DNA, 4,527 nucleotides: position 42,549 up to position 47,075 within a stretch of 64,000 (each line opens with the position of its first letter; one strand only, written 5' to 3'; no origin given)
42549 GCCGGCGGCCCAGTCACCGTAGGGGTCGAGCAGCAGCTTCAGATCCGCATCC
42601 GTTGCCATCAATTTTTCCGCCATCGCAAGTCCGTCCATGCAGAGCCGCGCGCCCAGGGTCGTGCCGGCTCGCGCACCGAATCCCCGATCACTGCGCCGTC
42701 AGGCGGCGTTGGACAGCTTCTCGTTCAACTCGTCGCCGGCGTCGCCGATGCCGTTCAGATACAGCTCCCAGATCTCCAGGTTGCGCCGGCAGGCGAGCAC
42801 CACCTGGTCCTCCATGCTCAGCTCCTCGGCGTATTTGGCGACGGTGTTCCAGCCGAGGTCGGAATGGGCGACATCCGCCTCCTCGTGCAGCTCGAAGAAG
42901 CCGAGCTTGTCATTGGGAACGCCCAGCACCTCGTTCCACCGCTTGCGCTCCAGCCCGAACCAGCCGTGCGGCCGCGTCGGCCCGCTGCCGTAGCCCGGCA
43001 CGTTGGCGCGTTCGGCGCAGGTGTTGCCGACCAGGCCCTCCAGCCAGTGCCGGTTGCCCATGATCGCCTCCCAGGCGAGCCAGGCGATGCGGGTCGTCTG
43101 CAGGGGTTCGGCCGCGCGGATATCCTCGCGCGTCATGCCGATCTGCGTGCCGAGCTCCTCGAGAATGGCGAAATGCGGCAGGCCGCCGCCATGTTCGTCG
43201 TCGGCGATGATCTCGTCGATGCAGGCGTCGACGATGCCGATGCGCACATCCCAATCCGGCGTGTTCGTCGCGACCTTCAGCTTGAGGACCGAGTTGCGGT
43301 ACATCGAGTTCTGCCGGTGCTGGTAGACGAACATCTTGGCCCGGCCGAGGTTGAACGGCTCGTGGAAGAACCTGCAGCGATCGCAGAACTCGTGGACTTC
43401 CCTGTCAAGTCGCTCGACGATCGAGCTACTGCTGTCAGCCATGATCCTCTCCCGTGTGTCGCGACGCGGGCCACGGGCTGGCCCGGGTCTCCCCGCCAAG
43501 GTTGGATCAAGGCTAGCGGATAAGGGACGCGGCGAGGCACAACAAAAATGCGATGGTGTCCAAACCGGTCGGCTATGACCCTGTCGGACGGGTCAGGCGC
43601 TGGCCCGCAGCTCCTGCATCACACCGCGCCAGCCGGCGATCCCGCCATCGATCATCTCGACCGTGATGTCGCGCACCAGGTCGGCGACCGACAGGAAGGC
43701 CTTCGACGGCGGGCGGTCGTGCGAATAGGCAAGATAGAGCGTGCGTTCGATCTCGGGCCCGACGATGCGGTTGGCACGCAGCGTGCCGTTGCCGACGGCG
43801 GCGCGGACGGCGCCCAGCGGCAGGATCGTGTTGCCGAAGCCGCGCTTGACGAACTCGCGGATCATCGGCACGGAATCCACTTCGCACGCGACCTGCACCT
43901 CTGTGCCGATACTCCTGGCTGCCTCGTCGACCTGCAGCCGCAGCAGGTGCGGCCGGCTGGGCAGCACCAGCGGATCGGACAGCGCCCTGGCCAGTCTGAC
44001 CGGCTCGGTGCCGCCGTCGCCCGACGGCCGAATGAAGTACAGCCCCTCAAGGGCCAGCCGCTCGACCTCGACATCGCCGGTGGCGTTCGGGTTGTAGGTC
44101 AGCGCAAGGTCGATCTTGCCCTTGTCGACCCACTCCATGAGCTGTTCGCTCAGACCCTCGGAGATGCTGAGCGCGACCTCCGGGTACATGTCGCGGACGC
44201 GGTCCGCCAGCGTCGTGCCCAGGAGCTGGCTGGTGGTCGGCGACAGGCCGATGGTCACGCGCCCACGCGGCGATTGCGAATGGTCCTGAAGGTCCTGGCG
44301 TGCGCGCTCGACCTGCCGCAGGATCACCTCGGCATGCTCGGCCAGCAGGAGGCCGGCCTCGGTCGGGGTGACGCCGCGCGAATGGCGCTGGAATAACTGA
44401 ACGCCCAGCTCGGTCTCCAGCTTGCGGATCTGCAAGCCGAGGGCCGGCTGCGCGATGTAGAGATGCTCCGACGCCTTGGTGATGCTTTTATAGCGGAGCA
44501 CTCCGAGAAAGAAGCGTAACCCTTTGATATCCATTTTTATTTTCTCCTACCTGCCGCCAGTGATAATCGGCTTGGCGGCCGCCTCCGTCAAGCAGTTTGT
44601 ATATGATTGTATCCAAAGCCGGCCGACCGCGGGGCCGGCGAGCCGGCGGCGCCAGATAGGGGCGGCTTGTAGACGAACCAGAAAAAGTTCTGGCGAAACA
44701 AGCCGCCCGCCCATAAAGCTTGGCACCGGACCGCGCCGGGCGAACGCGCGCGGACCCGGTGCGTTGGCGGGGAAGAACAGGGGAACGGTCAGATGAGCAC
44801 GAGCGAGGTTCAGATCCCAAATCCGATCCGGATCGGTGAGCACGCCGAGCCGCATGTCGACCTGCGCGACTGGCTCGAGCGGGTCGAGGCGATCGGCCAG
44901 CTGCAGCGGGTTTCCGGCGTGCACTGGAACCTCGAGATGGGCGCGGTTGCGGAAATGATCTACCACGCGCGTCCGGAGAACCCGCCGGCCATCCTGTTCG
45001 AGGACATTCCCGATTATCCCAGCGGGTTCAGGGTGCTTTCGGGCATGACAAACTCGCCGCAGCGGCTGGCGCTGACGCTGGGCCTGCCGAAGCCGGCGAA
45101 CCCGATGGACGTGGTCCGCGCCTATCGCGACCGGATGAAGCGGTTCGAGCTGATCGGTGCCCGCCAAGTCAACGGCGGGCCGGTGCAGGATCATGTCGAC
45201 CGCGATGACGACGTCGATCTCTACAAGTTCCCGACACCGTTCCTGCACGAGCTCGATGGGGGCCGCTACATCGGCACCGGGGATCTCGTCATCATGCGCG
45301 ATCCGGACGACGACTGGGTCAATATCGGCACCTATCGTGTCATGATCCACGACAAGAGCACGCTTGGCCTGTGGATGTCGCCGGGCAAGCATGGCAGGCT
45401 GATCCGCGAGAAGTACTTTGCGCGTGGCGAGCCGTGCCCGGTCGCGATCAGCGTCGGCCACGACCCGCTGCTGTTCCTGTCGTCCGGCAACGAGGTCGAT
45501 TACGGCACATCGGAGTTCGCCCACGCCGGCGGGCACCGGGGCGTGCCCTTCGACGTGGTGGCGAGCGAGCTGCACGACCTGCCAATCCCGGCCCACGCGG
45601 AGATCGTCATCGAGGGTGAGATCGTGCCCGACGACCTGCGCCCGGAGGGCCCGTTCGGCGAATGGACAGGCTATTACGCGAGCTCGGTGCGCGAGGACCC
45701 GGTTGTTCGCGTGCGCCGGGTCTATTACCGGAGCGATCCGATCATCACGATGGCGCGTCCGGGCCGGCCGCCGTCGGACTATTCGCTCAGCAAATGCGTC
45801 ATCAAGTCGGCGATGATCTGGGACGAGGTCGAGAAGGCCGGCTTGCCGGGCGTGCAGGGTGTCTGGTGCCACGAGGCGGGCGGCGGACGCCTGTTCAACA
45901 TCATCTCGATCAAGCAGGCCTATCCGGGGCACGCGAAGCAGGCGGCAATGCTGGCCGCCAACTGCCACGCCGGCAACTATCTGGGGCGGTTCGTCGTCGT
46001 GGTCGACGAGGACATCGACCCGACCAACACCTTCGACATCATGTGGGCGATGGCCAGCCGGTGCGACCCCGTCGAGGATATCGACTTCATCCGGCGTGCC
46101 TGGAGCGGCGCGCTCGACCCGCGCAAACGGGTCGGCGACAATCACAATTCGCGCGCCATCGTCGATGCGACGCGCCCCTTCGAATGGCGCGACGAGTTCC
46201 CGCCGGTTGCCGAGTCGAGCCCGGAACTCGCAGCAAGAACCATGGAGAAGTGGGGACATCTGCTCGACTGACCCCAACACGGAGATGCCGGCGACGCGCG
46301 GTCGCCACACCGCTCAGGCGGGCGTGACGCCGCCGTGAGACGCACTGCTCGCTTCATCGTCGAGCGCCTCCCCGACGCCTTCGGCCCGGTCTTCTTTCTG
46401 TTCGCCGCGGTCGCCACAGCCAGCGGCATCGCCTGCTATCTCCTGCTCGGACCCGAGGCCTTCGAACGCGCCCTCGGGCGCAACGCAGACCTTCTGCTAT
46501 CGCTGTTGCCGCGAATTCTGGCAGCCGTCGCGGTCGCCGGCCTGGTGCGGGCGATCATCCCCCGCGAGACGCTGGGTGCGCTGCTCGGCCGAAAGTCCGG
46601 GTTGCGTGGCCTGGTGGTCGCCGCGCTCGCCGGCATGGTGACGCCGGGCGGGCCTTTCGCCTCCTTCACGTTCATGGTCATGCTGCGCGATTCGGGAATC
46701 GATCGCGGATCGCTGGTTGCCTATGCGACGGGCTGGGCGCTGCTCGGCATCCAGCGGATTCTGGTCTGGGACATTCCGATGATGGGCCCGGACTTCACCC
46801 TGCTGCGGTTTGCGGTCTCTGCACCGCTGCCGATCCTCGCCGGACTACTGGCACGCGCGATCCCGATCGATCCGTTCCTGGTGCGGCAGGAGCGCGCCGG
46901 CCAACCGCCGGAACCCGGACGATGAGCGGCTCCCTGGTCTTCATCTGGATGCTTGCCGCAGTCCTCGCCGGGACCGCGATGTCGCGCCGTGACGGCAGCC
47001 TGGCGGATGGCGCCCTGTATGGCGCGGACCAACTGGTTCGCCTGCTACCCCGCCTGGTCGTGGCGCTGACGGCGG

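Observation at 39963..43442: Candidate novel system: CADD/PqqC-like haem-oxygenase-like protein + bicupin + EutA-family reactivase, with no B12 enzyme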

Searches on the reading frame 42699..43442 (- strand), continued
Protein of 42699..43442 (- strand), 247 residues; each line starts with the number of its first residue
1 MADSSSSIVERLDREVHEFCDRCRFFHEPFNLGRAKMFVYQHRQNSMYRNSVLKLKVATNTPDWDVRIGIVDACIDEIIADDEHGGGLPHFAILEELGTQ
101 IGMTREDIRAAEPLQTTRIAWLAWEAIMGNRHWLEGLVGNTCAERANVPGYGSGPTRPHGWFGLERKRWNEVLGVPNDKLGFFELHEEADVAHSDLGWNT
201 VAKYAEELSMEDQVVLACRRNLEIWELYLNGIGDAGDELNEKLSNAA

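Call 71: find_encoding_contigs(protein=P0436, flank=8000, max_places=1)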
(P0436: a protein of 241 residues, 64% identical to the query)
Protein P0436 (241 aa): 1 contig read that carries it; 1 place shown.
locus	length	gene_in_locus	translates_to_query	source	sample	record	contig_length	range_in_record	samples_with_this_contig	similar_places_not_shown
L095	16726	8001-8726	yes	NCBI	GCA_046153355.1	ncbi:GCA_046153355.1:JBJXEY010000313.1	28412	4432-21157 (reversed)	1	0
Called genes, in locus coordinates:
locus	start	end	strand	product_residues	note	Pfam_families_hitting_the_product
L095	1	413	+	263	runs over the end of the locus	PF20380:DUF6675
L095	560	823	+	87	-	PF13744:HTH_37, PF24034:DUF7343 (weak), PF01381:HTH_3 (weak)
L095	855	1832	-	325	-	PF03401:TctC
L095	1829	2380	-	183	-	PF00903:Glyoxalase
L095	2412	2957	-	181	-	PF00903:Glyoxalase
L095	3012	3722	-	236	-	PF00929:RNase_T, PF01612:DNA_pol_A_exo1 (faint), PF13482:RNase_H_2 (faint)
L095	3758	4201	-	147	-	PF00075:RNase_H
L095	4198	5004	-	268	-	PF08241:Methyltransf_11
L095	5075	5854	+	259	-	PF23023:Anti-Pycsar_Apyc1, PF00753:Lactamase_B, PF12706:Lactamase_B_2 (faint), PF16123:HAGH_C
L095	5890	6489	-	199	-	PF13442:Cytochrome_CBB3 (faint), PF00034:Cytochrom_C (weak)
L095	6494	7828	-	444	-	PF22807:TrAA12, PF07995:GSDH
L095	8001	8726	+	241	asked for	PF14518:Haem_oxygenas_2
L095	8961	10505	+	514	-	PF01464:SLT, PF01476:LysM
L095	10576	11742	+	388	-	PF02771:Acyl-CoA_dh_N, PF02770:Acyl-CoA_dh_M, PF00441:Acyl-CoA_dh_1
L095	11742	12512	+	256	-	PF00378:ECH_1, PF16113:ECH_2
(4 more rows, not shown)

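Call 87: find_encoding_contigs(protein=P0391, flank=2000, max_places=3)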
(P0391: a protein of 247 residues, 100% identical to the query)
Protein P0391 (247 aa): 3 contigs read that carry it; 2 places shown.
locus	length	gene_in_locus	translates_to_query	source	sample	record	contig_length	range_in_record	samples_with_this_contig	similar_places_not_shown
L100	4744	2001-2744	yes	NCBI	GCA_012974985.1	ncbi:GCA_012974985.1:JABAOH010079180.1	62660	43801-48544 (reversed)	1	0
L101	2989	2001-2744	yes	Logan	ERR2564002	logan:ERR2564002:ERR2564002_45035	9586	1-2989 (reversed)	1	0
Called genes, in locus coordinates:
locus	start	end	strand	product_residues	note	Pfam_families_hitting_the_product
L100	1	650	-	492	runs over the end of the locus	PF20695:UbiD_N, PF01977:UbiD, PF20696:UbiD_C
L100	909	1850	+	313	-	PF00126:HTH_1, PF03466:LysR_substrate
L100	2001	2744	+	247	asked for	PF14518:Haem_oxygenas_2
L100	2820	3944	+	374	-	PF00190:Cupin_1 (faint), PF07883:Cupin_2 (faint)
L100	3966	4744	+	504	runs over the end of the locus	PF06277:EutA, PF14450:FtsA (faint)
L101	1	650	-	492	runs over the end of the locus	PF20695:UbiD_N, PF01977:UbiD, PF20696:UbiD_C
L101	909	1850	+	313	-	PF00126:HTH_1, PF03466:LysR_substrate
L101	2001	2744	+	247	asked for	PF14518:Haem_oxygenas_2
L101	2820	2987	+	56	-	?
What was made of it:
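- Checked: The EutA-like gene is 39963-41477(-), 504 aa. The bicupin is 41499-42638(-), 379 aa; public gene calls start it at Met6, giving 374 aa (call 87).
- The rest of this genome is not available (call 87).
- Tried and rejected: Not possible: the source is a metagenome contig (call 87).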

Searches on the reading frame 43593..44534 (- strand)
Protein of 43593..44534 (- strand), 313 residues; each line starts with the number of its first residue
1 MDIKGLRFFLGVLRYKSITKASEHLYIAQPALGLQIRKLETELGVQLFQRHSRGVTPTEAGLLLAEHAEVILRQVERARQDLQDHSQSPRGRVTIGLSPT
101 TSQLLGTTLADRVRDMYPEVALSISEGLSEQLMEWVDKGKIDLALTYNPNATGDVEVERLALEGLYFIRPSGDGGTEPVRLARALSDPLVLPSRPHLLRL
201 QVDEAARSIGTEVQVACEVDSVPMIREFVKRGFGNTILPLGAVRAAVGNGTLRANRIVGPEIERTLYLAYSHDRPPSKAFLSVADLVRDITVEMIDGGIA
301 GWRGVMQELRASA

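Call 3: search_protein_families(library=pfam, proteins=[window:43593-44534:-], max_evalue=0.01)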
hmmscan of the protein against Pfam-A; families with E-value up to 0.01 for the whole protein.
window:43593-44534:- (313 aa): 2 families
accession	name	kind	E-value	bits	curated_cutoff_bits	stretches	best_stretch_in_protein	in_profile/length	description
PF03466.25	LysR_substrate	-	2.6e-39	135.2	28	1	87-289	2-206/209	LysR substrate binding domain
PF00126.33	HTH_1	-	1.4e-19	70.2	26.6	1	4-61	2-59/60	Bacterial regulatory helix-turn-helix protein, lysR family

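Call 4: search_protein_families(library=ncbifam, proteins=[window:43593-44534:-], max_evalue=0.01)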
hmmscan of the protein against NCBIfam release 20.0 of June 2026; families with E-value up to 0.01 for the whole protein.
window:43593-44534:- (313 aa): 55 families (the best 25 are shown)
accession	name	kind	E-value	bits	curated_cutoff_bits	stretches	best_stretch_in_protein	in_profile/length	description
NF008410.0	PRK11233.1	equivalog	4.8e-55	186.8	309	1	1-290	1-290/305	nitrogen assimilation transcriptional regulator NAC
NF008416.0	PRK11242.1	equivalog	3e-42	145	277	1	3-288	3-288/300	transcriptional regulator CynR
NF040786.1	LysR_Sec_metab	equivalog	5e-40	137.4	250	1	1-287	1-294/298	selenium metabolism-associated LysR family transcriptional regulator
NF053705.1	TransRegGltCGpos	equivalog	1e-38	133.2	350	1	1-274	1-276/300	glutamate biosynthesis transcriptional regulator GltC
NF047520.1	trans_act_CidR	equivalog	1.8e-36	125.9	415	1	1-277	1-278/292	cidABC operon transcriptional activator CidR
NF008361.0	PRK11151.1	equivalog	4.7e-31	108.2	329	1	1-294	1-296/305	DNA-binding transcriptional regulator OxyR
TIGR03339.1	phn_lysR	subfamily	1.9e-30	106.1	341.1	1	6-278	2-270/279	aminoethylphosphonate catabolism associated LysR family transcriptional regulator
TIGR02424.1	TF_pcaQ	equivalog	2.4e-28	98.9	303.8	1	4-289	6-296/300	pca operon transcription factor PcaQ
NF008722.0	PRK11716.1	equivalog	7.3e-25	87.6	246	1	1-239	1-242/293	HTH-type transcriptional activator IlvY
NF007385.0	PRK09906.1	equivalog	8.6e-25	87.5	356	1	1-273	1-274/296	DNA-binding transcriptional regulator HcaR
NF045990.1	TransRegCbbRRhodb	equivalog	1.7e-24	86.4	450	1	3-291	8-300/304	LysR family regulator CbbR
NF045775.1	acetoin_reg_AlsR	exception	9.1e-24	84.4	430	1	1-244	1-248/290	acetoin biosynthesis transcriptional regulator AlsR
NF007307.0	PRK09791.1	equivalog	1e-22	80.7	336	1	3-151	7-156/302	LysR family transcriptional regulator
NF050018.1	StrsTransRegOxyRFcella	equivalog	2.9e-22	79.5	500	1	1-151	1-151/289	oxidative stress transcriptional regulator OxyR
NF040889.1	trans_reg_YeiE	equivalog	5.1e-22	78.5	480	1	4-285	6-284/288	DNA-binding transcriptional regulator YeiE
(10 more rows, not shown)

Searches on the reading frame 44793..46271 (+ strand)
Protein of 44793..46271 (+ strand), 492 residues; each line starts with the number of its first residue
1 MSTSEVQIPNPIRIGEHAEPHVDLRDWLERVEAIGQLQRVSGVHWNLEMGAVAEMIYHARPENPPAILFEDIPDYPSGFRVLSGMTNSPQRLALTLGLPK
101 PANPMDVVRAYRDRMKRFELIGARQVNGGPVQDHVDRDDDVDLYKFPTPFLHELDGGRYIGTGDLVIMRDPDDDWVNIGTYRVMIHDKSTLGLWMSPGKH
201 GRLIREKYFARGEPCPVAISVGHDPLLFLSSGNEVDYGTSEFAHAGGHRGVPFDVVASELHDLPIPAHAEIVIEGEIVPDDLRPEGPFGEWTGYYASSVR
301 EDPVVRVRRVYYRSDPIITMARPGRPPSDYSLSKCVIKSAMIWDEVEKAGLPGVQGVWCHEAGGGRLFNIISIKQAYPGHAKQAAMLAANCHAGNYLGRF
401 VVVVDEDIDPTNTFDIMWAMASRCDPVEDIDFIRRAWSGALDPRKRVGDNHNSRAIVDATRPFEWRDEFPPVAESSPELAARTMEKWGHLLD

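Call 3: search_protein_families(library=pfam, proteins=[window:44793-46271:+], max_evalue=0.01)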
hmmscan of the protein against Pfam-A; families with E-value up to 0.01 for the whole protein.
window:44793-46271:+ (492 aa): 3 families
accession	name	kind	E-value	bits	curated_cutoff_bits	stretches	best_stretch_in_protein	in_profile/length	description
PF01977.22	UbiD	-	5.7e-63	212.3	23.3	1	127-326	6-206/206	3-octaprenyl-4-hydroxybenzoate carboxy-lyase Rift-related domain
PF20696.2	UbiD_C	-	9.2e-32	110.2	24.2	1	336-459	6-127/127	3-octaprenyl-4-hydroxybenzoate carboxy-lyase C-terminal domain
PF20695.2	UbiD_N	-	7.6e-13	48.8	24.3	1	28-109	1-76/78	3-octaprenyl-4-hydroxybenzoate carboxy-lyase N-terminal domain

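Call 4: search_protein_families(library=ncbifam, proteins=[window:44793-46271:+], max_evalue=0.01)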
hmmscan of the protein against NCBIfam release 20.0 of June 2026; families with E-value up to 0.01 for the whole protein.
window:44793-46271:+ (492 aa): 7 families
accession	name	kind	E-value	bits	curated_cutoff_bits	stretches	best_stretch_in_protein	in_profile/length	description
TIGR02724.1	phenyl_P_beta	equivalog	1.1e-89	301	468.95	1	23-487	2-466/472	phenylphosphate carboxylase subunit beta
TIGR00148.1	TIGR00148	subfamily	1.1e-85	288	244.85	1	24-461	1-437/438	UbiD family decarboxylase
NF041204.1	VdcC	exception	1.9e-84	283.8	650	1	23-470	3-448/467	non-oxidative hydroxyarylic acid decarboxylases subunit C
NF041219.1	BagN_FevL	exception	9.3e-57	192.6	1000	1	21-471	17-472/502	bagremycin/ferroverdin biosynthesis UbiD family decarboxylase BagN/FevL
TIGR03701.1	mena_SCO4490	equivalog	9.1e-56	189.4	495.9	1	28-433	3-414/433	menaquinone biosynthesis decarboxylase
TIGR02723.1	phenyl_P_alpha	equivalog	2.1e-52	178.3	564.6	1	30-465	16-448/485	phenylphosphate carboxylase subunit alpha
NF008175.0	PRK10922.1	equivalog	2.6e-48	164.8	788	1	22-487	7-485/497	4-hydroxy-3-polyprenylbenzoate decarboxylase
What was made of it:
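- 44793..46271 (+): UbiD-family (prFMN) decarboxylase, divergently transcribed. UbiD_N/UbiD/UbiD_C; TIGR00148 288 bits, above its cut-off (calls 3, 4).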

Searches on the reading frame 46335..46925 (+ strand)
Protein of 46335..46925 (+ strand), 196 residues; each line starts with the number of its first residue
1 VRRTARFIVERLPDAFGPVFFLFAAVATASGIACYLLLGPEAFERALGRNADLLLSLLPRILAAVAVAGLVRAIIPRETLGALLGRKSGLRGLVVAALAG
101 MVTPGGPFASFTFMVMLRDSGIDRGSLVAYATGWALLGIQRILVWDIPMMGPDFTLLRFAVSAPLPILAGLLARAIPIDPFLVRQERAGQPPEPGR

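Call 31: search_protein_families(library=pfam, proteins=[window:46335-46925:+], max_evalue=0.001)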
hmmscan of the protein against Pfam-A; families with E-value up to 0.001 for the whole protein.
window:46335-46925:+ (196 aa): 1 family
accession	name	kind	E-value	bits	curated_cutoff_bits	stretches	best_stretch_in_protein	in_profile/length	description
PF03773.19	ArsP_1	-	1e-07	31.8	32.3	1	55-154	176-273/294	Predicted permease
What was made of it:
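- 46335..47419 (+): Two ArsP_1-like half-permease genes (46335-46925, 46922-47419) that travel with the UbiD gene. Call 31.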
